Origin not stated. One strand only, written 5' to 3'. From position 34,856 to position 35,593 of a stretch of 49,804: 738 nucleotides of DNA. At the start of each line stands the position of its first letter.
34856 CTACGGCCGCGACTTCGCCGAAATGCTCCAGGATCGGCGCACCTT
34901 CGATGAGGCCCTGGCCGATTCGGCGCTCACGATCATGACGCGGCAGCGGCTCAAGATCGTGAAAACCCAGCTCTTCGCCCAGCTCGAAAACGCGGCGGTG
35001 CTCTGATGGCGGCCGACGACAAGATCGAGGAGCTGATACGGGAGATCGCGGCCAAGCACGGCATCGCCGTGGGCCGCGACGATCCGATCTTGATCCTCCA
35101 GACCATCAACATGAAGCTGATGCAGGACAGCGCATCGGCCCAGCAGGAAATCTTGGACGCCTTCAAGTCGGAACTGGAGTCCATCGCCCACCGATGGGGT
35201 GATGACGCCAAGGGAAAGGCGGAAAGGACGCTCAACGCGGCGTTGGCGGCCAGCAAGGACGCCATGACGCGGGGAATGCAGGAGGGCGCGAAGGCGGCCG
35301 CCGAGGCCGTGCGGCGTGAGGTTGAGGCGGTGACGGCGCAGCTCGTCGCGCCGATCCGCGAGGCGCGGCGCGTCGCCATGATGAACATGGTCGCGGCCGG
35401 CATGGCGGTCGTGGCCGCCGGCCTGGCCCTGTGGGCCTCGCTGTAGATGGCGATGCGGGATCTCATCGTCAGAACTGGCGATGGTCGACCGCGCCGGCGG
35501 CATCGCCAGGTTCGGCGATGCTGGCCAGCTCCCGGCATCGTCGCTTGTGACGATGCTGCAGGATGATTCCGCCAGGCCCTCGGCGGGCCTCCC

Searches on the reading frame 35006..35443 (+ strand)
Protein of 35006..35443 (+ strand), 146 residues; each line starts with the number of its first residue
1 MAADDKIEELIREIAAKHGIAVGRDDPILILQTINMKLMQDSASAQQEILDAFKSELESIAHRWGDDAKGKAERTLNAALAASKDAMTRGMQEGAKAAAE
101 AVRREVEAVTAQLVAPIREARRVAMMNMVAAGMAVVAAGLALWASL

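Call 21: search_dna_similar(query=window:35006-35443:+, collection=plasmids, mode=protein, rows=spread, max_rows=60)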
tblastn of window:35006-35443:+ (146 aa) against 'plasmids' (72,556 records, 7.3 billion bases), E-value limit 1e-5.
Records with a match: 367; places in all: 371; records where one place covers at least 80% of the query: 144.
Best place of each record, by identity: >=99% 78; 95-99% 2; 80-90% 36; 60-80% 103; <60% 148.
By first word of the organism name: Escherichia 81; uncultured 78; Xylella 22; Klebsiella 19; Pseudomonas 18; Xanthomonas 12; Salmonella 10; Sphingobium 8; Delftia 7; Enterobacter 7; and 46 more.
By predicted mobility (MOB-suite, as given by PLSDB): conjugative 320; mobilizable 29; non-mobilizable 18.
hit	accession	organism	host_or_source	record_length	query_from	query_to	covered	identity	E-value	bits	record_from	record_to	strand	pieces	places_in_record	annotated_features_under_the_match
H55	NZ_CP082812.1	Burkholderia contaminans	Homo sapiens,Swab from tracheostomic ...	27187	1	119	82%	100.0%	3e-60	207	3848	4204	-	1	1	conjugal transfer protein TraM | ArsA-related P-loop ATPase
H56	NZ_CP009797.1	Burkholderia ambifaria AMMD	Pea rhizosphere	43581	1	119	82%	100.0%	3e-60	207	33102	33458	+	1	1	conjugal transfer protein TraM | ArsA-related P-loop ATPase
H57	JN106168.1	uncultured bacterium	-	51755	1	119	82%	100.0%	3e-60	207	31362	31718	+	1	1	traM: TraM | traL: TraL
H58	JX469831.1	uncultured bacterium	-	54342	1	119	82%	100.0%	3e-60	207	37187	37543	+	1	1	traM: DNA processing protein | traL: DNA processing protein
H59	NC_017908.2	Mycobacteroides abscessus subsp. bolletii F1725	biopsy channel of a flexible ...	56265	1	119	82%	100.0%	3e-60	207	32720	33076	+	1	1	conjugal transfer protein TraM | ArsA-related P-loop ATPase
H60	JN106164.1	uncultured bacterium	-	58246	1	119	82%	100.0%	3e-60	207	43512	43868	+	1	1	traM: TraM | traL: TraL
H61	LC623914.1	uncultured bacterium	-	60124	1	119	82%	100.0%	3e-60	207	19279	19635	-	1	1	traM: TraM protein | traL: TraL protein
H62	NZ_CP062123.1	Pseudomonas sp. ADPe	bacterial pure culture,soil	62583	1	119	82%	100.0%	3e-60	207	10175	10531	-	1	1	conjugal transfer protein TraM | ArsA-related P-loop ATPase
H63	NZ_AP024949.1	Aeromonas caviae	-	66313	1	119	82%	100.0%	3e-60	207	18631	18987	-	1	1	conjugal transfer protein TraM | ArsA-related P-loop ATPase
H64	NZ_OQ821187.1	Citrobacter freundii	-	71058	1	119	82%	100.0%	3e-60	207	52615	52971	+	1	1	conjugal transfer protein TraM | ArsA-related P-loop ATPase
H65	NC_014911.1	Alicycliphilus denitrificans BC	-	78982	1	119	82%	100.0%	3e-60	207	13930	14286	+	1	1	conjugal transfer protein TraM | ArsA-related P-loop ATPase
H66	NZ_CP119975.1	Agrobacterium leguminum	pure culture,soil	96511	1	119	82%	100.0%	3e-60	207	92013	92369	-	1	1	conjugal transfer protein TraM | ArsA-related P-loop ATPase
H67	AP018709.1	uncultured bacterium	-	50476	1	119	82%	99.2%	3e-60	206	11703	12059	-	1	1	traM: conjugal transfer protein TraM | traL: TraL protein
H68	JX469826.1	uncultured bacterium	-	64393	1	119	82%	85.7%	6e-50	177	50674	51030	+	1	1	traM: DNA processing protein | traL: DNA processing protein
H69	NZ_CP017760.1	Cupriavidus necator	whole organism,soil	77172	1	119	82%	84.9%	2e-47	170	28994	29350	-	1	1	conjugal transfer protein TraM | ArsA-related P-loop ATPase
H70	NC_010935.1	Comamonas testosteroni CNB-1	-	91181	1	119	82%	84.9%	2e-47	170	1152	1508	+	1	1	conjugal transfer protein TraM | ArsA-related P-loop ATPase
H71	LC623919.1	uncultured bacterium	-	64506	1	119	82%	83.2%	3e-49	175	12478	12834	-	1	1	protein traM | traL: TraL protein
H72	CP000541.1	Acidovorax sp. JS42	-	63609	1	119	82%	81.5%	1e-48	173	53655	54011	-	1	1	TraM protein | transfer origin protein, TraL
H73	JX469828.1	uncultured bacterium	-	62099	1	119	82%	80.7%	5e-49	174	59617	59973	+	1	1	traM: DNA processing protein | traL: DNA processing protein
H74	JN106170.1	uncultured bacterium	-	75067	1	119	82%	74.8%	5e-44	160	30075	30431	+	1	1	traM: TraM | traL: TraL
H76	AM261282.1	uncultured bacterium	-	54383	1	119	82%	74.0%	3e-43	158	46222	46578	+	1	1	traM: traM protein | traL: TraL protein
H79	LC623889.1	uncultured bacterium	-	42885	5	116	77%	74.1%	6e-40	149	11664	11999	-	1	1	conjugal transfer protein TraM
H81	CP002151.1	uncultured bacterium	-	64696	2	95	64%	75.5%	2e-37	141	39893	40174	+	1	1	traM: conjugal transfer protein TraM | traL: conjugal transfer protein TraL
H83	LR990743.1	Xanthomonas hydrangeae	Hydrangea arborescens,leaf spots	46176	5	92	60%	78.4%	4e-37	140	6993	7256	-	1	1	traM: Protein TraM (x2)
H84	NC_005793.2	Achromobacter denitrificans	-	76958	5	96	63%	71.7%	2e-34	133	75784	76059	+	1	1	conjugal transfer protein TraM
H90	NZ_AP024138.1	Aeromonas caviae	-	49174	5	96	63%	57.6%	1e-27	113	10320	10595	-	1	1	conjugal transfer protein TraM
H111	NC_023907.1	Escherichia coli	Homo sapiens,blood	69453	4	95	63%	50.0%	2e-17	84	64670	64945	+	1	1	conjugal transfer protein TraM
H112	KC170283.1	uncultured bacterium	-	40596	4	87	58%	48.8%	2e-15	79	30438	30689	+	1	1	traM: TraM DNA processing protein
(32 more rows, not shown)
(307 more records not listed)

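Call 23: get_annotated_region(hit=H68, flank=1500)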
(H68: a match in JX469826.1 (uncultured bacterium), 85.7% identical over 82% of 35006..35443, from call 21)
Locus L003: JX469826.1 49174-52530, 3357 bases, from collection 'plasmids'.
description: Uncultured bacterium plasmid pB12, complete sequence
organism: uncultured bacterium (NCBI taxid 77133)
taxonomy: Bacteria; ; ; ; ; ; uncultured bacterium
host: -; source: -; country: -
typing (MOB-suite, as given by PLSDB): conjugative; replicon IncP; relaxase MOBP; mating-pair formation MPF_T
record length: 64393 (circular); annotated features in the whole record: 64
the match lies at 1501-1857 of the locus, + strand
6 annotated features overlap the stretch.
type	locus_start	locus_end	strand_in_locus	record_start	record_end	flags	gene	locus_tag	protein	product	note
CDS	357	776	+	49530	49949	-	traK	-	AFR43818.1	DNA processing protein, oriT binding protein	-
CDS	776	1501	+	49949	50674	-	traL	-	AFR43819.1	DNA processing protein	-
CDS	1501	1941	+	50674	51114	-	traM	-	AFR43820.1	DNA processing protein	-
CDS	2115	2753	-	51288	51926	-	kfrC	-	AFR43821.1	stable inheritance protein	-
CDS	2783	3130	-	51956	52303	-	kfrB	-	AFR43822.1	stable inheritance protein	-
CDS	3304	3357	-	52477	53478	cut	kfrA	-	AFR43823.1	regulatory protein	-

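Call 24: get_annotated_region(hit=H70, flank=1500)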
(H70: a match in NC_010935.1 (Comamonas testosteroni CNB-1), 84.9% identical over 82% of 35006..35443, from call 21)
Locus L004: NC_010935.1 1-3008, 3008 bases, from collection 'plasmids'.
description: Comamonas testosteroni CNB-1 plasmid pCNB, complete sequence
organism: Comamonas testosteroni CNB-1 (NCBI taxid 543891)
taxonomy: Bacteria; Pseudomonadota; Betaproteobacteria; Burkholderiales; Comamonadaceae; Comamonas; Comamonas testosteroni; Comamonas testosteroni CNB-1
host: -; source: -; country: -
typing (MOB-suite, as given by PLSDB): conjugative; replicon IncP; relaxase MOBP; mating-pair formation MPF_T
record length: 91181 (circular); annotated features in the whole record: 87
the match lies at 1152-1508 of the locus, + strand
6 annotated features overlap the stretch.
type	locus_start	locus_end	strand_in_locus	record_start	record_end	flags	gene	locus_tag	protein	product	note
CDS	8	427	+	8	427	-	-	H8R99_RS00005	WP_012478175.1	TraK family protein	-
CDS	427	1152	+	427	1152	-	-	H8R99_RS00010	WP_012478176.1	ArsA-related P-loop ATPase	-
CDS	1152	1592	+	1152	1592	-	-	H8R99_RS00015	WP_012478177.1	conjugal transfer protein TraM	-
CDS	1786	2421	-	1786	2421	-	-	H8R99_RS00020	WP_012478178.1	IncP plasmid survival protein KfrC family protein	-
CDS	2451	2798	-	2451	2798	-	kfrB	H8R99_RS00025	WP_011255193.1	IncP plasmid survival protein KfrB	-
CDS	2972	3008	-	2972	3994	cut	-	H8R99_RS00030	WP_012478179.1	DNA-binding protein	-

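Call 25: get_annotated_region(hit=H71, flank=1500)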
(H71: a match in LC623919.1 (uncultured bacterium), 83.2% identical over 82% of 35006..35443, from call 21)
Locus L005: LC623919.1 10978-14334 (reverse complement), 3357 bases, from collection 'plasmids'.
description: Uncultured bacterium plasmid pYKBL037 DNA, complete sequence
organism: uncultured bacterium (NCBI taxid 77133)
taxonomy: Bacteria; ; ; ; ; ; uncultured bacterium
host: -; source: -; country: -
typing (MOB-suite, as given by PLSDB): conjugative; relaxase MOBP; mating-pair formation MPF_T
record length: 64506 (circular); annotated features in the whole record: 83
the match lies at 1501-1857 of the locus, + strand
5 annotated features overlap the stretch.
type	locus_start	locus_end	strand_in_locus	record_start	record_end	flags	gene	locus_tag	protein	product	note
CDS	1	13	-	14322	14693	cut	-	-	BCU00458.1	conjugal transfer transcriptional regulator TraJ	-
CDS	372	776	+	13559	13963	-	-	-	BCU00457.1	conjugal transfer protein TraK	-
CDS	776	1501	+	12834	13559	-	traL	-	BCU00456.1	TraL protein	-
CDS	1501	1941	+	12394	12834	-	-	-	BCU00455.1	protein traM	-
CDS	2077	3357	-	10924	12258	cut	kfrC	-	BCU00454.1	KfrC protein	-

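Call 26: get_annotated_region(hit=H72, flank=1500)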
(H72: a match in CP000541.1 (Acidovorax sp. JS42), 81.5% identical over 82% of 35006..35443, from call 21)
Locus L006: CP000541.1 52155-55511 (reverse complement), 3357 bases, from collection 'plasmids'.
description: Acidovorax sp. JS42 plasmid pAOVO02, complete sequence
organism: Acidovorax sp. JS42 (NCBI taxid 232721)
taxonomy: Bacteria; Pseudomonadota; Betaproteobacteria; Burkholderiales; Comamonadaceae; Acidovorax; Acidovorax sp. JS42
host: -; source: -; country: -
typing (MOB-suite, as given by PLSDB): conjugative; replicon IncP; relaxase MOBP; mating-pair formation MPF_T
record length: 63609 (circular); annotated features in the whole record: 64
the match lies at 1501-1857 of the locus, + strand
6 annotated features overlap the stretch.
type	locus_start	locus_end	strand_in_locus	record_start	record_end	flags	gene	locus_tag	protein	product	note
CDS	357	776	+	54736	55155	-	-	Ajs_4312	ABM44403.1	TraK protein of DNA transfer system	-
CDS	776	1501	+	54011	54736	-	-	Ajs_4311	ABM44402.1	transfer origin protein, TraL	-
CDS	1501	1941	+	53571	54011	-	-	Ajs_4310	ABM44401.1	TraM protein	-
CDS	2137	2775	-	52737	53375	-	-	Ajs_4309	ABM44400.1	conserved hypothetical protein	-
CDS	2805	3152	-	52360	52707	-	-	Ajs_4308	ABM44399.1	putative conjugation protein TraO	-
CDS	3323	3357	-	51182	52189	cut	-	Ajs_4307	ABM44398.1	conserved hypothetical protein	-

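Call 27: get_annotated_region(hit=H73, flank=1500)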
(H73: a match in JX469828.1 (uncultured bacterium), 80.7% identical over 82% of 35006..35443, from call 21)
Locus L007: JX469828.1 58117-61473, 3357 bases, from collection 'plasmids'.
description: Uncultured bacterium plasmid pRSB223, complete sequence
organism: uncultured bacterium (NCBI taxid 77133)
taxonomy: Bacteria; ; ; ; ; ; uncultured bacterium
host: -; source: -; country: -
typing (MOB-suite, as given by PLSDB): conjugative; replicon IncP; relaxase MOBP; mating-pair formation MPF_T
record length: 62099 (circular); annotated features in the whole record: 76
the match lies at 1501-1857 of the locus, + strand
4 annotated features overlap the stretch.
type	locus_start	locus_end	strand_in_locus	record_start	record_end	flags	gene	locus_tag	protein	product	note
CDS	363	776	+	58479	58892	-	traK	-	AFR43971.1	DNA processing protein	-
CDS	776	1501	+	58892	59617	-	traL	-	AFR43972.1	DNA processing protein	-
CDS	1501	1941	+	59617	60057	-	traM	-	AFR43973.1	DNA processing protein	-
CDS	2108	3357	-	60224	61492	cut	kfrC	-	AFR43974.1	stable inheritance protein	-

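Call 28: get_annotated_region(hit=H74, flank=1500)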
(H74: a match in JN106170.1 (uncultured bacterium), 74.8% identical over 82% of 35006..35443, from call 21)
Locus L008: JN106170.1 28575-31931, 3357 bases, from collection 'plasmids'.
description: Uncultured bacterium plasmid pAKD25, complete sequence
organism: uncultured bacterium (NCBI taxid 77133)
taxonomy: Bacteria; ; ; ; ; ; uncultured bacterium
host: -; source: -; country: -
typing (MOB-suite, as given by PLSDB): conjugative; replicon IncP; relaxase MOBP; mating-pair formation MPF_T
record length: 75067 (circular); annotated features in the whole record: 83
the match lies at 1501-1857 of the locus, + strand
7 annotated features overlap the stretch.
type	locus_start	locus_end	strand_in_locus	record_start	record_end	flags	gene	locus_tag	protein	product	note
CDS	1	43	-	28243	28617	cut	traJ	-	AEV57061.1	TraJ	-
CDS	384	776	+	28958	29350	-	traK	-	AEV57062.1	TraK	-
CDS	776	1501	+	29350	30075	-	traL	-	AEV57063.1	TraL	-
CDS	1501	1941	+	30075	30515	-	traM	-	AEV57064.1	TraM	-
CDS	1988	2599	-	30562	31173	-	kfrC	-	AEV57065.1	KfrC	-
CDS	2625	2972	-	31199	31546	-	kfrB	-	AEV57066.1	KfrB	-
CDS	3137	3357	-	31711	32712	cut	kfrA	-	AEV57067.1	KfrA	-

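Call 29: get_annotated_region(hit=H76, flank=1500)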
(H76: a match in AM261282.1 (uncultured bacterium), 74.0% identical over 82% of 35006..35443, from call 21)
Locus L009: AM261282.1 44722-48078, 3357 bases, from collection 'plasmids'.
description: Uncultured bacterium IncP-1 plasmid pKJK5 complete sequence
organism: uncultured bacterium (NCBI taxid 77133)
taxonomy: Bacteria; ; ; ; ; ; uncultured bacterium
host: -; source: -; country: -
typing (MOB-suite, as given by PLSDB): conjugative; replicon IncP; relaxase MOBP; mating-pair formation MPF_T
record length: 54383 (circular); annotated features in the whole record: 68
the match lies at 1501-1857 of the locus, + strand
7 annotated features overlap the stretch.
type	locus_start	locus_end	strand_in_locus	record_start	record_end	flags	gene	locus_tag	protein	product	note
CDS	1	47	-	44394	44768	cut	traJ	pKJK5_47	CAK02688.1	oriT binding protein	-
CDS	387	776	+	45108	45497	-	traK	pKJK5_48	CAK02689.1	TraK protein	-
CDS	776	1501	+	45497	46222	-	traL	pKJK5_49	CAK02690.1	TraL protein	-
CDS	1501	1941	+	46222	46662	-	traM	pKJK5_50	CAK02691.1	traM protein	-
CDS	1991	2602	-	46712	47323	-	upf54.4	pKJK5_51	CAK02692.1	Upf54.4 protein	-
CDS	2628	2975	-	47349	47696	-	upf54.8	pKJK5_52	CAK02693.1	Upf54.8 protein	-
CDS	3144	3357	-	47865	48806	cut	kfrA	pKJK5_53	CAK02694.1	KfrA protein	-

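Call 30: get_annotated_region(hit=H81, flank=1500)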
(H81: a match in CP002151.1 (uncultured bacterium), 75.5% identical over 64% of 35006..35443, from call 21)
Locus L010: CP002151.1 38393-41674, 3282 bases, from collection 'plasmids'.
description: Uncultured bacterium plasmid PB5, complete sequence
organism: uncultured bacterium (NCBI taxid 77133)
taxonomy: Bacteria; ; ; ; ; ; uncultured bacterium
host: -; source: -; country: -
typing (MOB-suite, as given by PLSDB): conjugative; replicon IncP; relaxase MOBP; mating-pair formation MPF_T
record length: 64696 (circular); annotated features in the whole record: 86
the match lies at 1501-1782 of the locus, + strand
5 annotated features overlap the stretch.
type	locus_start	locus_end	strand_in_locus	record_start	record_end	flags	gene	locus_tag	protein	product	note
CDS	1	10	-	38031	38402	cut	traJ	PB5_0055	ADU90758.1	conjugal transfer relaxosome component TraJ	-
CDS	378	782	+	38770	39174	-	traK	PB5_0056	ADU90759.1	oriT-binding protein TraK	-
CDS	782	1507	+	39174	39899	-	traL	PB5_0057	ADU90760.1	conjugal transfer protein TraL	-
CDS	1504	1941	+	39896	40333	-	traM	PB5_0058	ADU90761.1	conjugal transfer protein TraM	-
CDS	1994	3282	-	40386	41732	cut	kfrC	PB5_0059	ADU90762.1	KfrC protein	-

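Call 31: get_annotated_region(hit=H84, flank=1500)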
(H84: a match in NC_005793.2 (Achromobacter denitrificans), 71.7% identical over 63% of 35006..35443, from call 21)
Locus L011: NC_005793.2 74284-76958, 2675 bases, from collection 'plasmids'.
description: Achromobacter denitrificans plasmid pEST4011, complete sequence
organism: Achromobacter denitrificans (NCBI taxid 32002)
taxonomy: Bacteria; Pseudomonadota; Betaproteobacteria; Burkholderiales; Alcaligenaceae; Achromobacter; Achromobacter denitrificans
host: -; source: -; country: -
typing (MOB-suite, as given by PLSDB): conjugative; replicon rep_cluster_1431; relaxase MOBP; mating-pair formation MPF_T
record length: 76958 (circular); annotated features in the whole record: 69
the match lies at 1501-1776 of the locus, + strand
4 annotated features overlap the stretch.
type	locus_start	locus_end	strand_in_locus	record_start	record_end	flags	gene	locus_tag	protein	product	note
CDS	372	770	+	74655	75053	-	-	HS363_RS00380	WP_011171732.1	TraK family protein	-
CDS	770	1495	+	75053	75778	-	-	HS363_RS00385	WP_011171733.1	ArsA-related P-loop ATPase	-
CDS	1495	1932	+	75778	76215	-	-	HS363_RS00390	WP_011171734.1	conjugal transfer protein TraM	-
CDS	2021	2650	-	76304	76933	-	-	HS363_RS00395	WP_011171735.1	IncP plasmid survival protein KfrC family protein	-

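Call 32: get_annotated_region(hit=H79, flank=1500)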
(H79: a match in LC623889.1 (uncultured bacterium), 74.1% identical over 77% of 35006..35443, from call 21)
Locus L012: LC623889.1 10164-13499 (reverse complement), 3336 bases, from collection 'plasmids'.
description: Uncultured bacterium plasmid pMHAD031 DNA, complete sequence
organism: uncultured bacterium (NCBI taxid 77133)
taxonomy: Bacteria; ; ; ; ; ; uncultured bacterium
host: -; source: -; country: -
typing (MOB-suite, as given by PLSDB): conjugative; replicon IncP; relaxase MOBP; mating-pair formation MPF_T
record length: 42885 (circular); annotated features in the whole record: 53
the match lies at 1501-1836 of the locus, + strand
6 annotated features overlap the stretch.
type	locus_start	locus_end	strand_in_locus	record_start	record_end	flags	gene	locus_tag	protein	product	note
CDS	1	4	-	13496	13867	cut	-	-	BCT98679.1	conjugal transfer transcriptional regulator TraJ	-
CDS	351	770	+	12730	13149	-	-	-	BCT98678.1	hypothetical protein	-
CDS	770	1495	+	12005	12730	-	TraL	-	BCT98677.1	TraL transfer origin protein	-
CDS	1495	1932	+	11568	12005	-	-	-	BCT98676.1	conjugal transfer protein TraM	-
CDS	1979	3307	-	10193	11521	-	-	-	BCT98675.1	phosphoribosyltransferase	-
CDS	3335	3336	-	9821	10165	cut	-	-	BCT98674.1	hypothetical protein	-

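Call 33: get_annotated_region(hit=H111, flank=1500)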
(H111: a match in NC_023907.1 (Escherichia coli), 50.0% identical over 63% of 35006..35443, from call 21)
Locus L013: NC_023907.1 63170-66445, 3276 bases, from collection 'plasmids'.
description: Escherichia coli plasmid pHS102707, complete sequence
organism: Escherichia coli (NCBI taxid 562)
taxonomy: Bacteria; Pseudomonadota; Gammaproteobacteria; Enterobacterales; Enterobacteriaceae; Escherichia; Escherichia coli
host: -; source: Homo sapiens,blood; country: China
typing (MOB-suite, as given by PLSDB): conjugative; replicon IncP,IncU; relaxase MOBP; mating-pair formation MPF_T
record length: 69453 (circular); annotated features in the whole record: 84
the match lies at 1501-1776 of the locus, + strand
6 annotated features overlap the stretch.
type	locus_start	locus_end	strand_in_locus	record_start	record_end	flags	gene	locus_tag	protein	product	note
CDS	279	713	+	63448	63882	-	-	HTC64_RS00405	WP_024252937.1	TraK family protein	-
CDS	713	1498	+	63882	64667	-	-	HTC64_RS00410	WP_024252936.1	conjugal transfer protein TraL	-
CDS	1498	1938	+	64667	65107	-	-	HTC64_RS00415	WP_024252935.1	conjugal transfer protein TraM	-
CDS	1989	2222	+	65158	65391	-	-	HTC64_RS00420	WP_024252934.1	hypothetical protein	-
CDS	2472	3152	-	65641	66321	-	-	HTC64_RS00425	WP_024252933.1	IncP plasmid survival protein KfrC family protein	-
CDS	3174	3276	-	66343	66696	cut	-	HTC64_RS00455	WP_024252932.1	KfrB domain-containing protein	-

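Call 34: get_annotated_region(hit=H112, flank=1500)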
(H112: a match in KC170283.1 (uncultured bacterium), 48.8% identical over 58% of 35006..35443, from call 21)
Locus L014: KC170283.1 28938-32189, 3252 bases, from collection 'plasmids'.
description: Uncultured bacterium plasmid pDS1, complete sequence
organism: uncultured bacterium (NCBI taxid 77133)
taxonomy: Bacteria; ; ; ; ; ; uncultured bacterium
host: -; source: -; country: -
typing (MOB-suite, as given by PLSDB): conjugative; replicon rep_cluster_1242; relaxase MOBP; mating-pair formation MPF_T
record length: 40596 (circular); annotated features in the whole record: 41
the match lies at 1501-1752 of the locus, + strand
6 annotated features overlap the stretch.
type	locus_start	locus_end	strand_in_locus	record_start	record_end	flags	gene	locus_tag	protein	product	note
CDS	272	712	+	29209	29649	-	traK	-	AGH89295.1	TraK DNA processing protein, oriT binding protein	-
CDS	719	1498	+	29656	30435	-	traL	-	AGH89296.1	TraL DNA processing protein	-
CDS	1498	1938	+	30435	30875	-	traM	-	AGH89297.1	TraM DNA processing protein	-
CDS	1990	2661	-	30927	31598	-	kfrC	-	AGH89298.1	KfrC stable inheritance protein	-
CDS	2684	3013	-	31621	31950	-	kfrB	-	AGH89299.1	KfrB stable inheritance protein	-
CDS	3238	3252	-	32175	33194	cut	korB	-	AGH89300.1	KorB transcriptional repressor protein/plasmid partitioning protein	-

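Call 35: get_annotated_region(hit=H90, flank=1500)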
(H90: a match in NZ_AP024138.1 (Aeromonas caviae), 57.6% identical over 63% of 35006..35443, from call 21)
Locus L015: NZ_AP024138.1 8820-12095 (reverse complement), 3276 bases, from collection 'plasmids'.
description: Aeromonas caviae strain KAM329 plasmid pKAM329_2, complete sequence
organism: Aeromonas caviae (NCBI taxid 648)
taxonomy: Bacteria; Pseudomonadota; Gammaproteobacteria; Aeromonadales; Aeromonadaceae; Aeromonas; Aeromonas caviae
host: -; source: -; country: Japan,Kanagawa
typing (MOB-suite, as given by PLSDB): non-mobilizable
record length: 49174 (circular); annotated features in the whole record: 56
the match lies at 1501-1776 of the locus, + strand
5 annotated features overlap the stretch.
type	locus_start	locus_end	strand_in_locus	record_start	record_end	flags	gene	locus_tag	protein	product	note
CDS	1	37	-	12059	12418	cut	traJ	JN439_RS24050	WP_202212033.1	conjugal transfer transcriptional regulator TraJ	-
CDS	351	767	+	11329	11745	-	-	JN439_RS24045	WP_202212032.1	TraK family protein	-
CDS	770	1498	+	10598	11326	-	-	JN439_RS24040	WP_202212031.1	ArsA-related P-loop ATPase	-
CDS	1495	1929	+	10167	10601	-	-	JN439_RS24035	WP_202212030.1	conjugal transfer protein TraM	-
CDS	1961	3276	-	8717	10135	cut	-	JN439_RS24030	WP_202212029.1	zeta toxin family protein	-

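Call 36: get_annotated_region(hit=H83, flank=1500)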
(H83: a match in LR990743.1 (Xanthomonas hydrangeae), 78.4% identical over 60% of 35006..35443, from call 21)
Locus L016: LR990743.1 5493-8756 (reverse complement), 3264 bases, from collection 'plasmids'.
description: Xanthomonas sp. LMG 31885 genome assembly, plasmid: LMG31885_p46
organism: Xanthomonas hydrangeae (NCBI taxid 2775159)
taxonomy: Bacteria; Pseudomonadota; Gammaproteobacteria; Lysobacterales; Lysobacteraceae; Xanthomonas; Xanthomonas hydrangeae
host: -; source: Hydrangea arborescens,leaf spots; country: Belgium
typing (MOB-suite, as given by PLSDB): mobilizable; replicon IncP; mating-pair formation MPF_T
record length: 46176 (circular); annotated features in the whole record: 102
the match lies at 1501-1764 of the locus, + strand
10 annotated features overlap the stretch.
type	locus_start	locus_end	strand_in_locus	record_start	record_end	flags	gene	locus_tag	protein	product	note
CDS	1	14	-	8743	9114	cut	traJ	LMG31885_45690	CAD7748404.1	Protein TraJ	-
CDS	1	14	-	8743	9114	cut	traJ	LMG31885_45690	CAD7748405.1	Protein TraJ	-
CDS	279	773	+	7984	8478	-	traK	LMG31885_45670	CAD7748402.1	Protein TraK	-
CDS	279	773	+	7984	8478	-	traK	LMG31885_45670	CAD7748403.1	Protein TraK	-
CDS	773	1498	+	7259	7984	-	traL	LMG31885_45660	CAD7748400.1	Protein TraL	-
CDS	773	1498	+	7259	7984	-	traL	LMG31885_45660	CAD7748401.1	Protein TraL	-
CDS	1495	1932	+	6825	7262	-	traM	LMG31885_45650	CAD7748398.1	Protein TraM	-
CDS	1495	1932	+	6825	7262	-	traM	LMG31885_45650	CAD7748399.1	Protein TraM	-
CDS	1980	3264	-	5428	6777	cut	-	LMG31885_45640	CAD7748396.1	hypothetical protein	-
CDS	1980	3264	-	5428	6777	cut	-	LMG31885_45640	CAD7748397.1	hypothetical protein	-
